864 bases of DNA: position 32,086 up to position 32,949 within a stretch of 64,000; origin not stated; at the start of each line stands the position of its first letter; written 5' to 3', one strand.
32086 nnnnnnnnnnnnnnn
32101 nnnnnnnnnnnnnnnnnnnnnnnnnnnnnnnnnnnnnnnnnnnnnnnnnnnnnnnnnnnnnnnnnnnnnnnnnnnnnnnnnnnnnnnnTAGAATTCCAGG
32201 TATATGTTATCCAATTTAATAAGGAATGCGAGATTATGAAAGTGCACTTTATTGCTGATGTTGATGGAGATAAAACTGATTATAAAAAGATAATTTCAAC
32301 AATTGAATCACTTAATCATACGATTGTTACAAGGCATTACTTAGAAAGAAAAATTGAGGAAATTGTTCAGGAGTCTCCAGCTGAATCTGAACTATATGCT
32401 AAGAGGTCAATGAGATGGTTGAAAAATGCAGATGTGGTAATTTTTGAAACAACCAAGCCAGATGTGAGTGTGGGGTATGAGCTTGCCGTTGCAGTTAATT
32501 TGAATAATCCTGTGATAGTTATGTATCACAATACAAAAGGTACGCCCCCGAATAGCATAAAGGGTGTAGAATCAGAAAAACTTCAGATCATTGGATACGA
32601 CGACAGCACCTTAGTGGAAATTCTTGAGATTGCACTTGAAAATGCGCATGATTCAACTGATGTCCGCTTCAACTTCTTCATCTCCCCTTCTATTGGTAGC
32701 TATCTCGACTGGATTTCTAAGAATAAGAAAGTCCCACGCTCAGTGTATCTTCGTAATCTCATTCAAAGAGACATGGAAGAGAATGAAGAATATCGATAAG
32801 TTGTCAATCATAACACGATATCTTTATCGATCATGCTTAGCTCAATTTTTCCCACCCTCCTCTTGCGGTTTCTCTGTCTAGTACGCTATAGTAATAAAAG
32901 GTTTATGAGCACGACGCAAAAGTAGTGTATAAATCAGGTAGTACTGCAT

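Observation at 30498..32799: AT-rich three-gene island inside the type IV pilus locus: two divergent NDT-like::RHH paralogs flank a putative nucleosidase-like gene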

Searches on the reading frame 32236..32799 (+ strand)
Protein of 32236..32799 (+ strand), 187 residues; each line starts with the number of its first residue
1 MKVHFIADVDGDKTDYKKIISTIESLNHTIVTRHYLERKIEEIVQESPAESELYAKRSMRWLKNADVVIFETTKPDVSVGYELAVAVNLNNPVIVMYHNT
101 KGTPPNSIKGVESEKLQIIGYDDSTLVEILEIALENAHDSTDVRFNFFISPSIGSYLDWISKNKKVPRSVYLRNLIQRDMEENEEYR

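Call 3: search_protein_families(library=pfam, proteins=[window:32236-32799:+], max_evalue=1)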
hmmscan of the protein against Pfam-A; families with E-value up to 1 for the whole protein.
window:32236-32799:+ (187 aa): 3 families
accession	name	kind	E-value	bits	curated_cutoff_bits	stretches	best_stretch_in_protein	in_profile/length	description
PF05014.21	Nuc_deoxyrib_tr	-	3.4e-06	27.6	28.8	1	15-102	16-102/117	Nucleoside 2-deoxyribosyltransferase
PF20304.3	Sp-CxC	-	0.031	14.7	27.5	1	36-64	4-31/63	Small protein from certain CxC ATPase-based DNA modification systems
PF10790.15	DUF2604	-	0.041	14.7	25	1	111-159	12-60/85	Protein of Unknown function (DUF2604)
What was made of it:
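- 32236..32799 (+): Gene C: DNPH1-like domain (32236 to about 32655) plus the canonical RHH (about 32656-32796). It is 'E-type': Glu82 occupies the DNPH1 nucleophile position, Asp76 the Ser87 position, and there is no Arg in the N-terminal loop. Pfam PF05014 E 3.4e-6, 27.6 bits against a threshold of 28.8 (call 3).
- On DNPH1/Rcl family (PF05014 superfamily): Pfam PF05014 for C scores 27.6 bits, just under the 28.8 threshold (call 3).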

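Call 4: search_protein_families(library=padloc, proteins=[window:32236-32799:+], max_evalue=1)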
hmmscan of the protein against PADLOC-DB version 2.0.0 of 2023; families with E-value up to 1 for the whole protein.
window:32236-32799:+ (187 aa): 1 family
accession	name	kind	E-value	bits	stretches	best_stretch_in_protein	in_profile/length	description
PDLC00418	ThsB1|ThsB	-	0.032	12.1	1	5-101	8-103/155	TIR-like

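Call 5: search_protein_families(library=ncbifam, proteins=[window:32236-32799:+], max_evalue=1)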
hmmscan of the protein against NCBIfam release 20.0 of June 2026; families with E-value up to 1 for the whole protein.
window:32236-32799:+ (187 aa): 2 families
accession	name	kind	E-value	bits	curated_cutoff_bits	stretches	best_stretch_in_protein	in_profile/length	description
NF001815.0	PRK00553.1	equivalog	0.1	11.7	484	1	24-86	19-79/332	ribose-phosphate pyrophosphokinase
NF011645.0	PRK15063.1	equivalog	0.11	11.4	562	1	51-99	265-313/430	isocitrate lyase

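Call 7: find_homologous_proteins(query=window:32236-32799:+)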
Query window:32236-32799:+ (187 aa): 174 proteins with E <= 0.001 among 229 candidates; the best 120 are listed.
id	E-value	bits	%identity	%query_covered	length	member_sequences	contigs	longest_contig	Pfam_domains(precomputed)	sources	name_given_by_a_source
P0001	3.1e-117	407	100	100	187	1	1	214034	PF05014.22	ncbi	-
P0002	2.7e-91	322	78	100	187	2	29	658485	PF05014.22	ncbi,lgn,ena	-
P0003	5.1e-89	315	76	100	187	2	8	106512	PF05014.22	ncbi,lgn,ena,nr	ncbi:MAG: hypothetical protein H6773_03205 [Pseudomonadales bacterium]|nr:hypothetical protein [Cand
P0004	6.4e-89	314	75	100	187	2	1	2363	PF05014.22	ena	-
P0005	5.3e-86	305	73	100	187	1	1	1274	PF05014.22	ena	-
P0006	1.2e-82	294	68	99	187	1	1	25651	PF05014.22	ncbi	ncbi:MAG: hypothetical protein WAU07_02955 [Microgenomates group bacterium]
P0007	1.4e-82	294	70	99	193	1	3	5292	-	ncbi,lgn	-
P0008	2.3e-82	293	68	100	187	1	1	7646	PF05014.22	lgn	-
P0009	4.2e-81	289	67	100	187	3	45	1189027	PF05014.22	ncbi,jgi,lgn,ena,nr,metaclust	ncbi:MAG: hypothetical protein GW762_03130 [Candidatus Pacebacteria bacterium]|nr:hypothetical prote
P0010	3.8e-79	282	67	100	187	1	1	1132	PF05014.22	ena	-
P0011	7.6e-79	282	66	100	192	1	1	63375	-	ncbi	-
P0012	6.0e-78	279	66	99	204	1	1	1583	PF05014.22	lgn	-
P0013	4.9e-73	263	78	81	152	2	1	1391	PF05014.22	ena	-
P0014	1.1e-72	261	64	99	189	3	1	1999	PF05014.22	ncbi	-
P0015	2.5e-72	260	63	99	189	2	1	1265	PF05014.22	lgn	-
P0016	4.7e-72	259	60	99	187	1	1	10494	PF05014.22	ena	-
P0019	6.4e-71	256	60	99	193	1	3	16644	PF05014.22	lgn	-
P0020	7.9e-71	255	60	99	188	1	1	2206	PF05014.22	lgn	-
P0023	1.5e-70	254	62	99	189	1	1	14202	PF05014.22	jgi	jgi:hypothetical protein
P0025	3.6e-68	247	58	99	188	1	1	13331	PF05014.22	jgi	jgi:hypothetical protein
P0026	6.5e-68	246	58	100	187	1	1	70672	PF05014.22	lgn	-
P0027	1.5e-67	245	58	99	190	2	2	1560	PF05014.22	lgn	-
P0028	3.9e-66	240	61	100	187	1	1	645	PF05014.22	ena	-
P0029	1.3e-64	235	53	99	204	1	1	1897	PF05014.22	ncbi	-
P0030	1.3e-62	229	54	97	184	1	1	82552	PF05014.22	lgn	-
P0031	1.3e-61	225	55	99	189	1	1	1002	PF05014.22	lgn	-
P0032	8.3e-60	220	52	99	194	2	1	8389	PF05014.22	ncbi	-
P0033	1.2e-59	219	53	95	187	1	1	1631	PF05014.22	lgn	-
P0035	1.0e-57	213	50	100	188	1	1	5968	PF05014.22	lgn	-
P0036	8.5e-57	210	52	99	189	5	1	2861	PF05014.22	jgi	jgi:nucleoside 2-deoxyribosyltransferase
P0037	1.5e-56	209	51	99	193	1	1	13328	PF05014.22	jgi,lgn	jgi:hypothetical protein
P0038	1.5e-56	209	51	99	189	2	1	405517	PF05014.22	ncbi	-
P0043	1.0e-54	203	50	98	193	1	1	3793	PF05014.22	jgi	jgi:nucleoside 2-deoxyribosyltransferase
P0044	1.2e-54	203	51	99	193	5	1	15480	PF05014.22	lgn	-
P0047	2.2e-52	195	50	99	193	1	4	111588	PF05014.22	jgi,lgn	-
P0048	1.5e-50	189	47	100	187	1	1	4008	PF05014.22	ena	-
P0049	1.4e-49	186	45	98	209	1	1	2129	PF05014.22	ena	-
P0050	5.5e-49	184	46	99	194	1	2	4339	PF05014.22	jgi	-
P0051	6.0e-49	184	46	99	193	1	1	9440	PF05014.22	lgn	-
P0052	9.4e-49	184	45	99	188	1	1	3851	PF05014.22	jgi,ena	-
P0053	1.0e-47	180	45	99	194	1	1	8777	PF05014.22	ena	-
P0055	3.9e-42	162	42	99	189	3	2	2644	PF05014.22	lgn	-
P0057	2.5e-40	156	44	99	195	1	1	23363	PF05014.22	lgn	-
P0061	2.2e-39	153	42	100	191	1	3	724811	PF05014.22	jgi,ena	-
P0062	6.0e-39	152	41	100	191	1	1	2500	PF05014.22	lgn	-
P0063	1.0e-38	151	40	94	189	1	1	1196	PF05014.22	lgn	-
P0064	1.5e-38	150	41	100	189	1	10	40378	PF05014.22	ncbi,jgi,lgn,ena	jgi:hypothetical protein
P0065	1.6e-38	150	42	99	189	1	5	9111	PF05014.22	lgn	-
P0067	3.4e-38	149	39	99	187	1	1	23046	PF05014.22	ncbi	-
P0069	6.9e-38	148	40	100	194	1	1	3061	PF05014.22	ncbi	-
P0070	9.4e-38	148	39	100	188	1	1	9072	PF05014.22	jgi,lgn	jgi:hypothetical protein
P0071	9.6e-38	148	40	100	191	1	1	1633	PF05014.22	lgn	-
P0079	1.0e-36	144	40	99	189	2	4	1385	PF05014.22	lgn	-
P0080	2.2e-36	143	42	99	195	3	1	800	PF05014.22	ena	-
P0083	5.6e-36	142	40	99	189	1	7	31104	PF05014.22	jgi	jgi:2'-deoxynucleoside 5'-phosphate N-hydrolase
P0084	6.2e-36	142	42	99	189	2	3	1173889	-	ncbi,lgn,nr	ncbi:MAG: hypothetical protein BroJett025_01740 [Patescibacteria group bacterium]|nr:MAG: hypothetic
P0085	8.8e-36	141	38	99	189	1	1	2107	PF05014.22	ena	-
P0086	9.4e-36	141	45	91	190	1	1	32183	PF05014.22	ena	-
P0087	9.6e-36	141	39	87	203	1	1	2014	PF05014.22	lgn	-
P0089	2.1e-35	140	41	99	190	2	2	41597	PF05014.22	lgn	-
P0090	2.2e-35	140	42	99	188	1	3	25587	PF05014.22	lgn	-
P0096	6.3e-35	139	39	99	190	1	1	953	PF05014.22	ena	-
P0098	1.1e-34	138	38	99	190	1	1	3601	PF05014.22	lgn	-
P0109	2.6e-33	133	38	100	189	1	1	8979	PF05014.22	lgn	-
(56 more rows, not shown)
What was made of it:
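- On DNPH1/Rcl family (PF05014 superfamily): Many homologues carry a precomputed PF05014 hit (call 7).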

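Call 19: search_solved_structures(query=A1, max_evalue=10, show_alignments=3)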
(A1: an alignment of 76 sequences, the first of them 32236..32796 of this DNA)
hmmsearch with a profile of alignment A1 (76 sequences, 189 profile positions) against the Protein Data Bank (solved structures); distinct sequences matched with E-value up to 10: 23.
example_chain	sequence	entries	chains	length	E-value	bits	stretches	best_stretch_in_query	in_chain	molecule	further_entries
2klh_A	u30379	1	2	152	3e-22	82.7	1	3-136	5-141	c-Myc-responsive protein Rcl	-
4fyh_A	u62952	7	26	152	6.3e-22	81.6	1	3-136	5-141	Deoxyribonucleoside 5'-monophosphate N-glycosidase | 2'-deoxynucleoside 5'-phosphate N-hydrolase 1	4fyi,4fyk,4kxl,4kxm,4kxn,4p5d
2khz_A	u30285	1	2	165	1.4e-21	80.4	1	3-137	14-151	c-Myc-responsive protein Rcl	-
8rpt_B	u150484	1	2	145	1.4e-19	73.9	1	3-136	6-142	2'-deoxynucleoside 5'-phosphate N-hydrolase 1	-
8rps_C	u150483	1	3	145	3.1e-19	72.8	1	3-136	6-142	2'-deoxynucleoside 5'-phosphate N-hydrolase 1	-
9i3q_A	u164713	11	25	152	4.7e-19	72.2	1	3-137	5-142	5-hydroxymethyl-dUMP N-hydrolase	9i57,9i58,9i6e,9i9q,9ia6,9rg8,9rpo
4p5e_A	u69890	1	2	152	5.7e-19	71.9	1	3-136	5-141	2'-deoxynucleoside 5'-phosphate N-hydrolase 1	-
9da1_A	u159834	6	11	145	5.8e-19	71.9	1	3-136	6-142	5-hydroxymethyl-dUMP N-hydrolase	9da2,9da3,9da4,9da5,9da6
8os9_A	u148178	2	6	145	5.8e-19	71.9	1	3-136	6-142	2'-deoxynucleoside 5'-phosphate N-hydrolase 1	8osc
8qhr_A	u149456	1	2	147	7.8e-19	71.5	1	3-136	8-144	2'-deoxynucleoside 5'-phosphate N-hydrolase 1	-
8rqd_C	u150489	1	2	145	1.8e-18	70.3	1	3-136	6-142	2'-deoxynucleoside 5'-phosphate N-hydrolase 1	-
8qhq_A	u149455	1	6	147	1.8e-18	70.3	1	3-136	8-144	2'-deoxynucleoside 5'-phosphate N-hydrolase 1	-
8fz9_A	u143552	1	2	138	0.0019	21.3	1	48-131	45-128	TIR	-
7m5h_A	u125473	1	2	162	0.18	14.9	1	2-106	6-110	Nucleoside 2-deoxyribosyltransferase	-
8phx_A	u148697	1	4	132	0.24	14.5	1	32-133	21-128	Histidine protein kinase SLN1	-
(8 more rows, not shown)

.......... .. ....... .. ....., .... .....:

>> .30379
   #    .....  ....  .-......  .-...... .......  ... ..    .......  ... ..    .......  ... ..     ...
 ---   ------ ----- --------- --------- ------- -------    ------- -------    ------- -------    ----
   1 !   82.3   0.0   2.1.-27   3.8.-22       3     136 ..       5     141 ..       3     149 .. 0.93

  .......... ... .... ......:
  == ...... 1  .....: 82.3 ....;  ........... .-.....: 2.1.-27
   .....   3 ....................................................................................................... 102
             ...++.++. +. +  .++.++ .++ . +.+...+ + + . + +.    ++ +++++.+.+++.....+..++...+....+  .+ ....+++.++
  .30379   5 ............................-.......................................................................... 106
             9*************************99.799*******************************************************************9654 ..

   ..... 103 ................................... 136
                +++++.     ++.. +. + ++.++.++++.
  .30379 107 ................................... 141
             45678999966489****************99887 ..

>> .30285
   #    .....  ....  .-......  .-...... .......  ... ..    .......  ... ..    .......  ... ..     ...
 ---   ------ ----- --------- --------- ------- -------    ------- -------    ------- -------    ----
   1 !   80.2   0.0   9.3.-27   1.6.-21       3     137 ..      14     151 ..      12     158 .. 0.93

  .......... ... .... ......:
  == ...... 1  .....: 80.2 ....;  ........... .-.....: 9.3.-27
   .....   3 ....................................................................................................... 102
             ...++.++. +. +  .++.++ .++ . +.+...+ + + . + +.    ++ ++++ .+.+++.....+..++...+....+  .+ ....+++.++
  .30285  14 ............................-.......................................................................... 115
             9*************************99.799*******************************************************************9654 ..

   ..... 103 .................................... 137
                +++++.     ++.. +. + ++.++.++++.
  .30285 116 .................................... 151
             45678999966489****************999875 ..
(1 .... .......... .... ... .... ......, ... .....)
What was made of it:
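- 32236..32799 (+): The family profile matches DNPH1 in PDB at E 3e-22 (call 19).
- On DNPH1/Rcl family (PF05014 superfamily): Family profile against PDB: DNPH1/Rcl at E 3e-22 (call 19). The residue mapping comes from the HMM alignment in call 19.
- Closest known: TIR/ThsB and SLOG-type Rossmannoid sensors of defence systems. Same: Weak scores: PADLOC ThsB1 E 0.032 (call 4) and TIR 8fz9 E 0.0019 (call 19).
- There are weak ThsB/TIR-type similarities: PADLOC E 0.032 (call 4) and TIR 8fz9 at E 0.0019 (call 19). The sensor fold is one that binds nucleotides (call 19).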

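Call 23: find_encoding_contigs(protein=P0009, flank=6000, max_places=2)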
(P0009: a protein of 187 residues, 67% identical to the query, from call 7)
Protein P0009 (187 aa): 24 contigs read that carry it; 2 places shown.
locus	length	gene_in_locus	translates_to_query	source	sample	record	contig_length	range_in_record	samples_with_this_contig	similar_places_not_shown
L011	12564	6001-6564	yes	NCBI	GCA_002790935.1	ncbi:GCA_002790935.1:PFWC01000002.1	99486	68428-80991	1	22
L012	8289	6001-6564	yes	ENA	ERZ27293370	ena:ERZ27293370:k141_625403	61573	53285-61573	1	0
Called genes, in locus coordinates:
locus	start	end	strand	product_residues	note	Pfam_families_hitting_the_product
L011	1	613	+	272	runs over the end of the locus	PF06750:A24_N_bact, PF01478:Peptidase_A24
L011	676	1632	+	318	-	-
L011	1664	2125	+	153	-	PF07963:N_methyl (weak)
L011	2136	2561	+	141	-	-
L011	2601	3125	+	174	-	PF07963:N_methyl (weak)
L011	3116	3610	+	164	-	-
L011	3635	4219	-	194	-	PF07963:N_methyl (weak)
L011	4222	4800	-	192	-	-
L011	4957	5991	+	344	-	-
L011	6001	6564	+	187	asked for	PF05014:Nuc_deoxyrib_tr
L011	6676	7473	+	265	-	-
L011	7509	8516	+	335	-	PF11104:PilM_2, PF08841:DDR (faint), PF14450:FtsA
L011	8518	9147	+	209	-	-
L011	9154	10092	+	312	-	PF10741:T2SSM_b (weak)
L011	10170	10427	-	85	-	PF13083:KH_KhpA-B, PF00013:KH_1 (weak)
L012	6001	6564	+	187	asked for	PF05014:Nuc_deoxyrib_tr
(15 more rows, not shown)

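Call 24: find_encoding_contigs(protein=P0084, flank=6000, max_places=2)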
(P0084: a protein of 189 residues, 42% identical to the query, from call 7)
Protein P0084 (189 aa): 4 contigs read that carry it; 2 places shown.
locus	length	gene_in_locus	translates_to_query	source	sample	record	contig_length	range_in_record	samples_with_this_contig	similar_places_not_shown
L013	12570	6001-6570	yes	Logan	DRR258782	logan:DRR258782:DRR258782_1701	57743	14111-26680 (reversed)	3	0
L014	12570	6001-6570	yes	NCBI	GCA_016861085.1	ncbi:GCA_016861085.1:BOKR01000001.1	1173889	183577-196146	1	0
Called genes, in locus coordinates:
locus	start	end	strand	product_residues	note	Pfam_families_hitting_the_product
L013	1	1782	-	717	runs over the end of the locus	PF12228:DUF3604 (weak)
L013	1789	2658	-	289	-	-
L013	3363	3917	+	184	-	PF00583:Acetyltransf_1 (weak)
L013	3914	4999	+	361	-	PF05343:Peptidase_M42 (faint), PF01546:Peptidase_M20, PF07687:M20_dimer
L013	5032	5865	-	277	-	PF13489:Methyltransf_23 (weak), PF08242:Methyltransf_12 (weak), PF13649:Methyltransf_25 (weak)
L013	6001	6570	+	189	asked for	-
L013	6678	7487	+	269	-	-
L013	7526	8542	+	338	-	PF11104:PilM_2, PF14450:FtsA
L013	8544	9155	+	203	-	-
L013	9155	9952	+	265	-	PF04350:PilO (faint), PF10741:T2SSM_b (faint)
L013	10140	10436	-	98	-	PF13083:KH_KhpA-B, PF00013:KH_1 (weak)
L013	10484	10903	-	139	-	PF00886:Ribosomal_S16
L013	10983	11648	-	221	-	PF22935:RM44_endonuclase (weak), PF14622:Ribonucleas_3_3, PF00636:Ribonuclease_3, PF00035:dsrm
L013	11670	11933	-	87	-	-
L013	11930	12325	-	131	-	PF01029:NusB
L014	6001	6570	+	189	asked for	-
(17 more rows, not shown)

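Call 25: find_related_loci(query=A1, collection=genome_contigs, flank=8000)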
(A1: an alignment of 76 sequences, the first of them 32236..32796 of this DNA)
Query A1 (187 aa) in genome_contigs; peptide patterns used: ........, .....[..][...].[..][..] (x = any residue, [..] = any of these).
306 stretches matched a pattern; 171 encode a relative of the query (tblastn E <= 1e-3); the best 80 are kept; 80 distinct loci.
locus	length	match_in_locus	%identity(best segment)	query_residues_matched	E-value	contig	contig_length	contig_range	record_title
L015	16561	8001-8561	78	1-187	7e-99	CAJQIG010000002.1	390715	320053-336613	uncultured Patescibacteria group bacterium isolate 0.2_20180412_Bin_MAXBIN_228_sub_1 genome assembly, contig: c_00000000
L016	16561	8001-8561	66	1-187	4e-79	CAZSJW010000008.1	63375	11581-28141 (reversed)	MAG TPA_asm: uncultured Pseudomonadales bacterium isolate SRP286056_co2_78 genome assembly, contig: NODE_474_length_6337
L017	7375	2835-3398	51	1-187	1e-66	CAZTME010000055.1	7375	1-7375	MAG TPA_asm: uncultured Pseudomonadales bacterium isolate SRP093185_co1_155 genome assembly, contig: NODE_7563_length_73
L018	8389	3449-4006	52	1-186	2e-66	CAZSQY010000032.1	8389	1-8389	MAG TPA_asm: uncultured Pseudomonadales bacterium isolate SRP319275_co2_305 genome assembly, contig: NODE_8849_length_83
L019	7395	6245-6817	46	1-186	8e-61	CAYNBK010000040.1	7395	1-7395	MAG TPA_asm: uncultured Pseudomonadales bacterium isolate binchicken_co387_550 genome assembly, contig: NODE_14158_lengt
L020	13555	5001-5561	50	1-187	2e-60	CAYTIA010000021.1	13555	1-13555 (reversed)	MAG TPA_asm: uncultured Pseudomonadales bacterium isolate SRP241326_co1_68 genome assembly, contig: NODE_6281_length_135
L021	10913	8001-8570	47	1-187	4e-59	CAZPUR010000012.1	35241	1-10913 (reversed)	MAG TPA_asm: uncultured Pseudomonadales bacterium isolate binchicken_co34_574 genome assembly, contig: NODE_1707_length_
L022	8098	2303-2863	47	1-187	1e-56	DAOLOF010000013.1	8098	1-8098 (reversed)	MAG TPA_asm: Candidatus Woesebacteria bacterium isolate AMR_MDS_4768 NODE_9480_length_8098_cov_3.451573, whole genome sh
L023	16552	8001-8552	51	1-186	2e-56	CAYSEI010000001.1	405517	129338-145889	MAG TPA_asm: uncultured Pseudomonadales bacterium isolate SRP141376_co2_362 genome assembly, contig: NODE_9_length_40551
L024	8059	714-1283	43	1-186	5e-52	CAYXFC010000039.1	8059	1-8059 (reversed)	MAG TPA_asm: uncultured Pseudomonadales bacterium isolate binchicken_co387_139 genome assembly, contig: NODE_12396_lengt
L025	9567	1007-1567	47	1-186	4e-50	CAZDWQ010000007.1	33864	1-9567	MAG TPA_asm: uncultured Pseudomonadales bacterium isolate SRP192515_co1_182 genome assembly, contig: NODE_1077_length_33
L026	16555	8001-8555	42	1-182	4e-47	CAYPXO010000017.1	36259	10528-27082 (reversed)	MAG TPA_asm: uncultured Pseudomonadales bacterium isolate SRP323688_co1_104 genome assembly, contig: NODE_2115_length_36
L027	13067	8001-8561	42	1-186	1e-46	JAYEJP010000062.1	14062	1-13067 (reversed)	MAG: Patescibacteria group bacterium isolate MAG160 MAG160_62, whole genome shotgun sequence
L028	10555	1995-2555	40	1-186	1e-45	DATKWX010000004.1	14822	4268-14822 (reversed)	MAG TPA_asm: Candidatus Bathyarchaeia archaeon isolate SMAG_U14175 k141_2409881, whole genome shotgun sequence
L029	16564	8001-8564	41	1-187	6e-45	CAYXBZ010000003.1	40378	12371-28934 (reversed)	MAG TPA_asm: uncultured Pseudomonadales bacterium isolate SRP241326_co2_10 genome assembly, contig: NODE_1573_length_403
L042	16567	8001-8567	43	1-187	6e-42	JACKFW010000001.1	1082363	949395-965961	MAG: Pseudomonadales bacterium isolate HK-STAS-PATE-15 HK-STAS-PATE-15_1, whole genome shotgun sequence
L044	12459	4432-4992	41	1-187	1e-44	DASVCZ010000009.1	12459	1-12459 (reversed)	MAG TPA_asm: Patescibacteria group bacterium isolate SMAG_U2020 k141_615332, whole genome shotgun sequence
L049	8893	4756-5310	42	1-187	9e-41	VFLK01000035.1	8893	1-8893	MAG: Candidatus Paceibacterota bacterium isolate Bin_61_66 c_000005201187, whole genome shotgun sequence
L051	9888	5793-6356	40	1-186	1e-40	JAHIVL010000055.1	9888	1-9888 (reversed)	MAG: Patescibacteria group bacterium isolate MM_PC_MetaG.mb.79 MM_PC_MetaG.mb.79_k141_1014443, whole genome shotgun sequ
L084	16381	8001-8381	49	58-186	4e-37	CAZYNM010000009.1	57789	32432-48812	MAG TPA_asm: uncultured Pseudomonadales bacterium isolate SRP292972_co1_113 genome assembly, contig: NODE_364_length_577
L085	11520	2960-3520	37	1-186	3e-37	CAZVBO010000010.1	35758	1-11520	MAG TPA_asm: uncultured Pseudomonadales bacterium isolate SRP304446_co1_134 genome assembly, contig: NODE_774_length_357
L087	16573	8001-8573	37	1-186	1e-36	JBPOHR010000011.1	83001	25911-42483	MAG: Patescibacteria group bacterium isolate MAG_204 c_000000376201, whole genome shotgun sequence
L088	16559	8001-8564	36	1-187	1e-36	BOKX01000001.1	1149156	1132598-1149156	Patescibacteria group bacterium BroJett032 DNA, sequence1, whole genome shotgun sequence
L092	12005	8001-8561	38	1-186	2e-36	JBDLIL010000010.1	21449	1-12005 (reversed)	MAG: Patescibacteria group bacterium isolate MAG029 MAG029_10, whole genome shotgun sequence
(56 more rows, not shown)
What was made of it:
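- Closest known: DNPH1 / Rcl. Different: The family is restricted to Patescibacteria, with a few archaeal or misbinned records (calls 7, 25).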

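Call 26: predict_structure(alignment_id=A1)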
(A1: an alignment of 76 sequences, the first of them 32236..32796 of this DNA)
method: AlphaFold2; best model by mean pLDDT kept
length: 187 residues; sequences in the alignment: 76
mean_pLDDT: 90.7   pTM: 0.74
mean pLDDT of the five models: 90.7, 88.7, 88.0, 87.8, 87.5
residues with pLDDT >= 90: 133; 70-90: 50; 50-70: 4; < 50: 0
segments of 3 or more residues with pLDDT < 50: none
pLDDT, mean of each block of 10 residues (from residue 1): 94 94 97 88 90 91 95 89 91 94 80 87 95 90 75 96 93 93 90
secondary structure, 60 per line:
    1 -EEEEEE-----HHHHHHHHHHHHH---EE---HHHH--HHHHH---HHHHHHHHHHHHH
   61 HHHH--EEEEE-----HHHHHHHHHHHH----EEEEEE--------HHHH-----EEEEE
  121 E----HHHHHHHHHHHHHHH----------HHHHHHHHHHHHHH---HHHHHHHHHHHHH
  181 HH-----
elements in order: E2-7 H13-25 H34-37 H40-44 H48-64 E67-71 H77-88 E93-98 H107-110 E116-121 H126-140 H151-164 H168-182
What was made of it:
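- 32236..32799 (+): AF2 pLDDT 90.7 (call 26).
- On Ribbon-helix-helix (CopG/Arc/MetJ) DNA-binding domains: In the AF2 model of C, residues 141-150 are extended, followed by helices 151-164 and 168-182, with pLDDT of about 75-96 in this segment (call 26).
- The AF2 topology is an extended segment followed by two helices (call 26).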
